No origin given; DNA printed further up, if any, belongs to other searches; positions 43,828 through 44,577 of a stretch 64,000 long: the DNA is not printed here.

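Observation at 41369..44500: CDF exporter, orphan histidine kinase and a sigma-54 promoter driving a Gly/Met-rich periplasmic protein (ZraSR/ZraP-like logic without a local activator)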

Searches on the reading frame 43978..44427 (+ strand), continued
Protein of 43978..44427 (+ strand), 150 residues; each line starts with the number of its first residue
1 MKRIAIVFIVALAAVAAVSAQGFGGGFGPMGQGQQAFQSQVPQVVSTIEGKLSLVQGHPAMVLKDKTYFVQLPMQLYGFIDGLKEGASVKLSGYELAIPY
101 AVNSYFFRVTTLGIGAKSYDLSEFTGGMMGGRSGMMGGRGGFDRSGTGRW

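Call 50: search_protein_families(library=ncbifam, proteins=[L046:8025-9533:+, L046:6565-8025:+, L074:1791-3233:-, L074:3403-4839:-], max_evalue=1e-10)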
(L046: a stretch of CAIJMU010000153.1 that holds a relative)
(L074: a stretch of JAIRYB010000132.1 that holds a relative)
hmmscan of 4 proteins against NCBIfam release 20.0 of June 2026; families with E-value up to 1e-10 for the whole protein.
L046:8025-9533:+ (503 aa): 66 families (the best 25 are shown)
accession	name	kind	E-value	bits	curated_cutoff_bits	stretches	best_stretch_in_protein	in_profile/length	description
NF008469.0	PRK11361.1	equivalog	1.4e-116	389.9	714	2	177-501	148-457/461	acetoacetate metabolism transcriptional regulator AtoC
TIGR01818.1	ntrC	equivalog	1.8e-112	376.5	558.6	2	180-497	142-462/463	nitrogen regulation protein NR(I)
TIGR02915.1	PEP_resp_reg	equivalog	5.6e-103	345.2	502.6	1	171-422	139-391/445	PEP-CTERM-box response regulator transcription factor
NF050807.1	TransRegFlbDCaul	equivalog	3.2e-102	342.7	750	1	178-499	124-439/454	sigma-54-dependent transcriptional regulator FlbD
NF011695.0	PRK15115.1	equivalog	3e-99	332.8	763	2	180-410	143-375/445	two-component system response regulator GlrR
NF007689.0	PRK10365.1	equivalog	7.3e-96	321.6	760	2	179-415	146-384/441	sigma-54-dependent response regulator transcription factor ZraR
NF008176.1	PRK10923.1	equivalog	6e-93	311.9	620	2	179-500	145-468/469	nitrogen regulation protein NR(I)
TIGR01817.1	nifA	equivalog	2.6e-92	310.3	528.85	1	120-418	152-443/534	nif-specific transcriptional activator NifA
NF051870.1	NAssimRespRegNtrX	equivalog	2.6e-91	306.8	600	2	176-405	143-370/452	nitrogen assimilation response regulator NtrX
NF041552.1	TF_PrdR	equivalog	9.5e-91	304.9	795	1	181-406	276-503/577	sigma-54 dependent transcriptional regulator PrdR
NF049963.1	RespRegFlgRCampy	domain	6.7e-88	295.4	750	1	177-419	139-383/429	fla regulon two-component system response regulator FlgR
NF041946.1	LuxO_transreg_Vib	equivalog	1.4e-84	284.5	800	2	178-496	139-458/463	quorum-sensing sigma-54 dependent transcriptional regulator LuxO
NF038308.1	RNA_repair_RtcR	equivalog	6.9e-83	279.3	650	1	171-413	179-432/530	RNA repair transcriptional activator RtcR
NF003451.0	PRK05022.1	equivalog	2.9e-80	270.4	476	1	180-403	198-423/512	nitric oxide reductase transcriptional regulator NorR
TIGR02329.1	propionate_PrpR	equivalog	5.5e-80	269.5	499.2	1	164-495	205-524/526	propionate catabolism operon regulatory protein PrpR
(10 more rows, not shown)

L046:6565-8025:+ (487 aa): 30 families (the best 25 are shown)
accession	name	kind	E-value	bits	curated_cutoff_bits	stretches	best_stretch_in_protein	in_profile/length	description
NF007688.0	PRK10364.1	equivalog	2e-29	102.7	479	1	372-482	350-456/460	two-component system sensor histidine kinase ZraS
NF008468.0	PRK11360.1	equivalog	2e-27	95.8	646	1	370-480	503-611/616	two-component system sensor histidine kinase AtoS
NF052574.1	HisKinEspCMyxo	equivalog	6.5e-20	70.9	1200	1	373-477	530-637/785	serine histidine kinase EspC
NF041777.1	sens_FixL_Rhizob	equivalog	1.2e-18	67.1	850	1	375-477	380-481/485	sensor protein FixL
TIGR02916.1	PEP_his_kin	equivalog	1.2e-17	63.8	300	1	371-476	577-679/679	XrtA/PEP-CTERM system histidine kinase PrsK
NF052573.1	HisKinEspAMyxo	equivalog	1.4e-16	59.7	1400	1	374-477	504-611/755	serine histidine kinase EspA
NF008298.1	PRK11086.1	subfamily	8.7e-16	57.4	520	1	373-479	423-527/529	DcuS/MalK family sensor histidine kinase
NF011874.0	PRK15347.1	equivalog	1.3e-15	56.5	852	1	374-481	514-618/921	two component system sensor kinase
NF010411.0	PRK13837.1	equivalog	1.6e-15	56.2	647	1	373-480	560-678/828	two-component system VirA-like sensor kinase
NF008312.0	PRK11100.1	equivalog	1.8e-15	56.8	356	1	371-476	367-473/477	two-component system sensor histidine kinase CreC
NF047497.1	HK_LIC_12097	equivalog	2.3e-15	56.2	500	1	374-477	265-366/367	LIC_12097 family sensor histidine kinase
NF040750.1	tetrathio_HK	equivalog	2.4e-15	56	750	1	374-462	457-539/555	tetrathionate respiration histidine kinase TtrS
NF053867.1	SprKinKinDBac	equivalog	9.8e-15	54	775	0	374-478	398-498/500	sporulation kinase KinD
NF046044.1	PnpS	equivalog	1.7e-14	53.7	400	1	372-476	284-390/390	two-component system histidine kinase PnpS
NF041947.1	LuxQ_Vibrio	equivalog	7.1e-14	50.7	1200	1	374-482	588-701/843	quorum-sensing autoinducer 2 sensor kinase/phosphatase LuxQ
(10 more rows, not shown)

L074:1791-3233:- (481 aa): 75 families (the best 25 are shown)
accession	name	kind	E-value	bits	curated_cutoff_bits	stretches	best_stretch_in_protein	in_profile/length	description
NF008469.0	PRK11361.1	equivalog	2.1e-124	415.7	714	1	2-399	6-406/461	acetoacetate metabolism transcriptional regulator AtoC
TIGR01818.1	ntrC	equivalog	3.4e-120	402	558.6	1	3-472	1-461/463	nitrogen regulation protein NR(I)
TIGR02915.1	PEP_resp_reg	equivalog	5.1e-107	358.5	502.6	1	3-384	1-387/445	PEP-CTERM-box response regulator transcription factor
TIGR01817.1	nifA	equivalog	2.8e-102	343.2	528.85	1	118-480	178-533/534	nif-specific transcriptional activator NifA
NF051870.1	NAssimRespRegNtrX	equivalog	8.7e-101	338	600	1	3-373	4-372/452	nitrogen assimilation response regulator NtrX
NF050807.1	TransRegFlbDCaul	equivalog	3.5e-100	336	750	1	59-474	57-438/454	sigma-54-dependent transcriptional regulator FlbD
NF007689.0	PRK10365.1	equivalog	1.4e-99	333.9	760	1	32-383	37-386/441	sigma-54-dependent response regulator transcription factor ZraR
NF008176.1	PRK10923.1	equivalog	1.7e-99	333.5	620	1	3-476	6-468/469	nitrogen regulation protein NR(I)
NF011695.0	PRK15115.1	equivalog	2.1e-97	326.7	763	1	2-375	8-374/445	two-component system response regulator GlrR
NF041946.1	LuxO_transreg_Vib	equivalog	7.6e-95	318.4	800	1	18-474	14-460/463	quorum-sensing sigma-54 dependent transcriptional regulator LuxO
NF049963.1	RespRegFlgRCampy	domain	1.6e-93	313.9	750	1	1-381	1-379/429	fla regulon two-component system response regulator FlgR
NF003451.0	PRK05022.1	equivalog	8.4e-92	308.5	476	1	114-472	167-506/512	nitric oxide reductase transcriptional regulator NorR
NF041552.1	TF_PrdR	equivalog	1.3e-91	307.7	795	1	132-377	263-508/577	sigma-54 dependent transcriptional regulator PrdR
NF038308.1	RNA_repair_RtcR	equivalog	8.6e-90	302.1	650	1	113-468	155-505/530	RNA repair transcriptional activator RtcR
TIGR02329.1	propionate_PrpR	equivalog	7.1e-86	288.9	499.2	1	102-472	178-525/526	propionate catabolism operon regulatory protein PrpR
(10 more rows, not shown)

L074:3403-4839:- (479 aa): 49 families (the best 25 are shown)
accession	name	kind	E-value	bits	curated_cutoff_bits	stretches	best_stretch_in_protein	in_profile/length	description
NF008468.0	PRK11360.1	equivalog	1.5e-36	125.9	646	1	247-475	371-607/616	two-component system sensor histidine kinase AtoS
NF007688.0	PRK10364.1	equivalog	1.5e-35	122.8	479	1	237-476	201-451/460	two-component system sensor histidine kinase ZraS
NF053867.1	SprKinKinDBac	equivalog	5.7e-32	110.8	775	1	232-476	242-497/500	sporulation kinase KinD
TIGR02916.1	PEP_his_kin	equivalog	2.2e-23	82.7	300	1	258-475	460-679/679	XrtA/PEP-CTERM system histidine kinase PrsK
NF007004.0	PRK09467.1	equivalog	9.7e-22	77.4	415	1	280-476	239-436/440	two-component system sensor histidine kinase EnvZ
NF040750.1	tetrathio_HK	equivalog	1.1e-20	73.7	750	1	256-464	321-542/555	tetrathionate respiration histidine kinase TtrS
NF007007.0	PRK09470.1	equivalog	1.4e-20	73.7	486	1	362-475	341-458/463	envelope stress sensor histidine kinase CpxA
NF008312.0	PRK11100.1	equivalog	1.8e-20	73.2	356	1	278-476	261-474/477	two-component system sensor histidine kinase CreC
NF041777.1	sens_FixL_Rhizob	equivalog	7.3e-20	71.1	850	1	367-476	369-481/485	sensor protein FixL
NF033092.0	HK_WalK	equivalog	1.7e-19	69.8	725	1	363-475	475-593/594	cell wall metabolism sensor histidine kinase WalK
NF046044.1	PnpS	equivalog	1.4e-18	67.1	400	1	282-475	179-390/390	two-component system histidine kinase PnpS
NF052574.1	HisKinEspCMyxo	equivalog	2e-18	65.9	1200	1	375-476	529-637/785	serine histidine kinase EspC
NF047497.1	HK_LIC_12097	equivalog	4e-17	62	500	1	256-464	133-355/367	LIC_12097 family sensor histidine kinase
TIGR02956.1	TMAO_torS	equivalog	5.5e-17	61.2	676.5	1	369-475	572-681/967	TMAO reductase system sensor histidine kinase/response regulator TorS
NF010411.0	PRK13837.1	equivalog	1.1e-16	60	647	1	257-476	434-675/828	two-component system VirA-like sensor kinase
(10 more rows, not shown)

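Call 51: search_protein_representatives(alignment_id=A2)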
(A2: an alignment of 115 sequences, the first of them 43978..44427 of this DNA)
Query: 115 sequences, 159 profile positions. Proteins with E-value up to 0.001 (for the whole library): 801; up to 1e-10: 557; up to 1e-30: 47. The best 150 are listed.
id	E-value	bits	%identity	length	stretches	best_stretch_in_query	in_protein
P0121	6.5e-66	237.3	-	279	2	1-154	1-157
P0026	2.3e-59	216.0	-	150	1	1-157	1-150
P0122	1.4e-58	213.5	-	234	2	39-155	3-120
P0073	1.9e-56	206.5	-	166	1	1-153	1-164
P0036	5.3e-56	205.1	-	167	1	1-157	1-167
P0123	1.2e-52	194.3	-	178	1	1-150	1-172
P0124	1.5e-52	193.9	-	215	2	39-126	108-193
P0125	3.1e-51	189.6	-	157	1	1-155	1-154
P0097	1.1e-48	181.3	-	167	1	1-158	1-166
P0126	2.7e-48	180.1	-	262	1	1-147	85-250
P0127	3.9e-48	179.5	-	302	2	1-155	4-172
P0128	1.3e-45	171.4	-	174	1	1-156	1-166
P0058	2.0e-45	170.7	-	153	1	1-156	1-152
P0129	2.6e-44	167.1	-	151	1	1-155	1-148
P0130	6.5e-43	162.6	-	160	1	1-154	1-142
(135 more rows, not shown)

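Call 64: search_protein_families(library=pfam, proteins=[L030:2-4471:-, L030:7074-8039:+, L030:8049-9380:-, L030:9433-10011:-, L030:10011-11909:-, L030:11939-12391:-, L033:988-2361:+, L046:6565-8025:+], max_evalue=0.001)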
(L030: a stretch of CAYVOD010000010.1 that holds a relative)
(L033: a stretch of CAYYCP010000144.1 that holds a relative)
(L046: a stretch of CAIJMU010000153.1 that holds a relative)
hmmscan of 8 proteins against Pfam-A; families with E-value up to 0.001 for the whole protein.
L030:2-4471:- (1490 aa): 9 families
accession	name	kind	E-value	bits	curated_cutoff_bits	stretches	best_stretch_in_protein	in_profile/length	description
PF13860.13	FlgD_ig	-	1.3e-54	182.5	27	6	503-566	13-76/79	FlgD Ig-like domain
PF13585.12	CHU_C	-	9.1e-46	154.4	27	2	1139-1218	5-78/86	CHU_C Type IX secretion signal domain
PF19077.6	Big_13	-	2e-25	89.7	27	0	722-799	31-102/102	Bacterial Ig-like domain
PF10029.15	DUF2271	-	3.4e-09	37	27.3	0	756-783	78-105/136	Predicted periplasmic protein (DUF2271)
PF13750.12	Big_3_3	-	7.8e-09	35.8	27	0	551-595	9-53/157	Bacterial Ig-like domain (group 3)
PF13754.12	Big_3_4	-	7.9e-05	23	27.3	0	447-487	33-71/106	Domain of unknown function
PF07495.19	Y_Y_Y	-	0.00015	22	26.6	0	445-475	35-64/65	Y_Y_Y domain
PF12245.14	Big_3_2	-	0.00017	22.2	23.3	0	543-583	79-121/122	Bacterial Ig-like domain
PF15418.12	DUF4625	-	0.00018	22.2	27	0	445-465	103-123/131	Domain of unknown function (DUF4625)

L030:7074-8039:+ (322 aa): 1 family
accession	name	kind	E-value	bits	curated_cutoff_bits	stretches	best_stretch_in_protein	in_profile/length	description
PF00892.27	EamA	-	4.4e-35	121.3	28.2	2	33-161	8-134/135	EamA-like transporter family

L030:8049-9380:- (444 aa): 12 families
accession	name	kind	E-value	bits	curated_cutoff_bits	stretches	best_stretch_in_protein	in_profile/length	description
PF00448.28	SRP54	-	1.5e-70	237.2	22.7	1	102-295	2-196/196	SRP54-type protein, GTPase domain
PF02978.25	SRP_SPB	-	1.5e-30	105.8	27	1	326-423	1-91/91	Signal peptide binding domain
PF02881.24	SRP54_N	-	1.4e-18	67.3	22.4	1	6-82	2-75/75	SRP54-type protein, helical bundle domain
PF01656.29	CbiA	-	3.6e-07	30.6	25.4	1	111-254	9-88/125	CobQ/CobB/MinD/ParA nucleotide binding domain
PF13401.12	AAA_22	-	1.1e-05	26.1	27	1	102-206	6-106/130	AAA domain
PF13191.12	AAA_16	-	0.00012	23.1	32.6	1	102-213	25-129/167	AAA ATPase domain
PF25199.1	nSTAND_NTPase5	-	0.00027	21.2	34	1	95-180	35-121/145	Novel STAND NTPase 5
PF20720.3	nSTAND3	-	0.00032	20.9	27.2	1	101-133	17-49/155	Novel STAND NTPase 3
PF13671.12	AAA_33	-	0.00048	20.9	27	0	103-192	1-79/143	AAA domain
PF13614.12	AAA_31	-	0.00048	20.5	27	0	111-138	12-39/177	AAA domain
PF13604.12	AAA_30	-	0.00058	20.1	27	0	103-210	20-114/191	AAA domain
PF24404.1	nSTAND_NTPase7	-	0.0007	19.1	27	0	91-224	2-126/399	Novel STAND NTPase 7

L030:9433-10011:- (193 aa): 1 family
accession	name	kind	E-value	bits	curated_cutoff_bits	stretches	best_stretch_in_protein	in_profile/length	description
PF01966.28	HD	-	6e-06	27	22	1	24-91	2-86/116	HD domain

L030:10011-11909:- (633 aa): 3 families
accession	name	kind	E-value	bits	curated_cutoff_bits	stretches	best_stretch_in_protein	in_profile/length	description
PF00905.27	Transpeptidase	-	7.2e-55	186.7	22.1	1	232-543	2-297/299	Penicillin binding protein transpeptidase domain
PF03717.20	PBP_dimer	-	2.5e-18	67.6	24.4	1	44-178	3-160/180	Penicillin-binding Protein dimerisation domain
PF03793.24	PASTA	-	1e-12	48.2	23.2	1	580-632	2-62/64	PASTA domain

L030:11939-12391:- (151 aa): 1 family
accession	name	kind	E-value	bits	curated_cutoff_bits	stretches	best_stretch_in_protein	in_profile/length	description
PF10502.14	Peptidase_S26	-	2.6e-19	70.2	22.9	2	116-146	134-164/168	Signal peptidase, peptidase S26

L033:988-2361:+ (458 aa): 2 families
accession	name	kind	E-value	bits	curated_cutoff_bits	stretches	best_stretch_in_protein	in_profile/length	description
PF02518.31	HATPase_c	-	6.2e-18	65.7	26.4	1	351-455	2-105/111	Histidine kinase-, DNA gyrase B-, and HSP90-like ATPase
PF00512.31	HisKA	-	1.1e-10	41.8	26.9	1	243-305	2-65/66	His Kinase A (phospho-acceptor) domain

L046:6565-8025:+ (487 aa): 2 families
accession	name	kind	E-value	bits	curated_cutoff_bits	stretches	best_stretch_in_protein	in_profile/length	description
PF02518.31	HATPase_c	-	1e-21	77.9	26.4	1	373-478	5-110/111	Histidine kinase-, DNA gyrase B-, and HSP90-like ATPase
PF00512.31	HisKA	-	3.1e-08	34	26.9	1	241-295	3-58/66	His Kinase A (phospho-acceptor) domain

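Call 68: search_protein_families(library=pfam, proteins=[L062:6645-7346:-, L064:5064-5726:-, L067:3977-5830:+, L071:2495-3127:+, L071:3131-3817:+, L038:4101-5708:+, L038:6529-7197:-, L079:1298-2677:+, L079:2673-4001:+, L062:3399-5777:+], max_evalue=0.001)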
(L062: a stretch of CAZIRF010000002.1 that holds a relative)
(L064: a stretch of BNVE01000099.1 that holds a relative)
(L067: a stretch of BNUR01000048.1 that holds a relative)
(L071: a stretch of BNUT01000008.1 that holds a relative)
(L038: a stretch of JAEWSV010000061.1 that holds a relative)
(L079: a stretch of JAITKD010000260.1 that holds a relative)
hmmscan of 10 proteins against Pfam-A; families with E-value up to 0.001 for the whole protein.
L062:6645-7346:- (234 aa): 3 families
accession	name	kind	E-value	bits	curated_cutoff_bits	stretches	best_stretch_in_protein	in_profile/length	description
PF00578.27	AhpC-TSA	-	2.4e-30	105.5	26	1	11-147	1-123/124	AhpC/TSA family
PF08534.16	Redoxin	-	1.2e-11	45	26.6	1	12-146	3-129/148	Redoxin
PF10417.14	1-cysPrx_C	-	6.6e-10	39.2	21.1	1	168-206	1-40/41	C-terminal domain of 1-Cys peroxiredoxin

L064:5064-5726:- (221 aa): 1 family
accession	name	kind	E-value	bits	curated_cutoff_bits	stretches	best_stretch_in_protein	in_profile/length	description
PF09359.15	VTC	-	1e-32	114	23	1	18-204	59-232/235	VTC domain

L067:3977-5830:+ (618 aa): 1 family
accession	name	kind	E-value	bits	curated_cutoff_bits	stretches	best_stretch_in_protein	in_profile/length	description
PF14262.12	Cthe_2159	-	1e-86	290.9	25.8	3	128-394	2-262/262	Carbohydrate-binding domain-containing protein Cthe_2159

L071:2495-3127:+ (211 aa): 2 families
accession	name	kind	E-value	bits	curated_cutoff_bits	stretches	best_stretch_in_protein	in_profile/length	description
PF13306.12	LRR_5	-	2.6e-32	111.8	27.7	1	91-196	3-105/127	BspA type Leucine rich repeat region (6 copies)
PF13855.12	LRR_8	-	3e-09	37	27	1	134-176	13-56/61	Leucine rich repeat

L071:3131-3817:+ (229 aa): 1 family
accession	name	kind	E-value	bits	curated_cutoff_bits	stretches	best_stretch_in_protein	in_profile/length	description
PF09359.15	VTC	-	4.1e-38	131.7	23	1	9-224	2-229/235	VTC domain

L038:4101-5708:+ (536 aa): 1 family
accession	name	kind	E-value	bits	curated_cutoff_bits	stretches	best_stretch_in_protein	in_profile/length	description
PF09861.14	Lar_N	-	1.9e-06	27.7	23.3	1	124-280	48-194/204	Lactate racemase N-terminal domain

L038:6529-7197:- (223 aa): 3 families
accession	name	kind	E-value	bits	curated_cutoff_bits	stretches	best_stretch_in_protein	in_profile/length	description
PF01712.25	dNK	-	3.1e-54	184.3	27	1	15-209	2-200/203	Deoxynucleoside kinase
PF13238.12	AAA_18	-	1.7e-05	25.7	29.4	1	15-154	2-114/128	AAA domain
PF13671.12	AAA_33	-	0.00049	20.9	27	0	15-169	3-138/143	AAA domain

L079:1298-2677:+ (460 aa): 1 family
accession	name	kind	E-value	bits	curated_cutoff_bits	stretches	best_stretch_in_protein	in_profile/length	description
PF00365.25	PFK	-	3.3e-62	210.8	30.9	1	86-392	2-276/277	Phosphofructokinase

L079:2673-4001:+ (443 aa): 1 family
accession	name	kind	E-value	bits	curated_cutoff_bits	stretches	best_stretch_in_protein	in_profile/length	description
PF09861.14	Lar_N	-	4.5e-08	33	23.3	1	40-185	56-194/204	Lactate racemase N-terminal domain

L062:3399-5777:+ (793 aa): 5 families
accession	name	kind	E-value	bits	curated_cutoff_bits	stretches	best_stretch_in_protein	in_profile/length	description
PF13654.12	AAA_32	-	3.9e-33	114.7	21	1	320-447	2-133/133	LonB-like, AAA domain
PF20436.4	LonB_AAA-LID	-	1.5e-16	60.6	22.4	1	477-538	3-64/65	Archaeal LonB, AAA+ ATPase LID domain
PF20437.3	LonC_helical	-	2e-10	40.9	24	1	85-117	1-33/34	Lon-like LonC helical domain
PF05362.19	Lon_C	-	8e-10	39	21.1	1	646-753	105-201/205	Lon protease (S16) C-terminal proteolytic domain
PF18858.6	LPD39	-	0.00068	19.8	27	0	195-246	111-162/198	Large polyvalent protein associated domain 39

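Call 70: fold_search(model_id=the predicted structure, library=pdb)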
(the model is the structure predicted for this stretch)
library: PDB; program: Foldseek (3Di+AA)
matches with E <= 10: 827; with E <= 0.001: 0
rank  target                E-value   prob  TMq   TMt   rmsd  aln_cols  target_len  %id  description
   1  8b2m                  1.1e-02  0.99  0.33  0.48   6.4        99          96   18  Matrix-metallopeptidase inhibitor Potempin A (PotA) from Tannerella forsythia (released 2022-12-21)
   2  8b2n_D                1.1e-02  1.00  0.34  0.50   6.9       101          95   17  Potempin A (PotA) from Tannerella forsythia in complex with the catalytic domain of human MMP-12 (released 2022-12-21)
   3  8b2n_B                1.2e-02  0.99  0.30  0.45   5.2        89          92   16  Potempin A (PotA) from Tannerella forsythia in complex with the catalytic domain of human MMP-12 (released 2022-12-21)
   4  8txr_C                1.2e-02  0.99  0.30  0.12   4.3        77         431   18  E. coli ExoVII(H238A) (released 2024-01-31)
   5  1bbw                  1.3e-02  1.00  0.35  0.13   3.7        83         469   14  LYSYL-TRNA SYNTHETASE (LYSS) (released 2000-11-10)
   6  6xas_A                1.9e-02  0.99  0.32  0.14   3.7        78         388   17  CryoEM Structure of E. coli Rho-dependent Transcription Pre-termination Complex (released 2020-12-16)
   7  4ycv_B                2.0e-02  0.99  0.32  0.12   4.5        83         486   10  Crystal structure of cladosporin in complex with plasmodium lysyl-tRNA synthetase (released 2015-06-24)
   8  4ex5_A                2.0e-02  0.98  0.36  0.13  17.1       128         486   15  Crystal structure of lysyl-tRNA synthetase LysRS from Burkholderia thailandensis bound to lysine (released 2012-05-09)
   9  4gop_B                2.0e-02  0.98  0.29  0.35   6.5        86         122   12  Structure and Conformational Change of a Replication Protein A Heterotrimer Bound to ssDNA (released 2012-11-28)
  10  4joi_A                2.0e-02  0.96  0.29  0.30   5.8        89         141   10  Crystal structure of the human telomeric Stn1-Ten1 complex (released 2013-05-29)
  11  4ex5_B                2.2e-02  1.00  0.35  0.12   4.0        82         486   16  Crystal structure of lysyl-tRNA synthetase LysRS from Burkholderia thailandensis bound to lysine (released 2012-05-09)
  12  6xav_A                2.2e-02  0.99  0.31  0.15   3.7        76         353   17  CryoEM Structure of E. coli Rho-dependent Transcription Pre-termination Complex bound with NusG (released 2020-12-16)
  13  9jkl                  2.3e-02  0.99  0.30  0.11   4.7        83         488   11  LYSYL-TRNA SYNTHETASE(LysRS) COMPLEXED WITH LYSINE (released 2025-09-10)
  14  2pqa_C                2.3e-02  0.98  0.33  0.38   7.0        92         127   13  Crystal Structure of Full-length Human RPA 14/32 Heterodimer (released 2007-11-13)
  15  4joi_B                2.3e-02  0.97  0.29  0.30   5.4        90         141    9  Crystal structure of the human telomeric Stn1-Ten1 complex (released 2013-05-29)
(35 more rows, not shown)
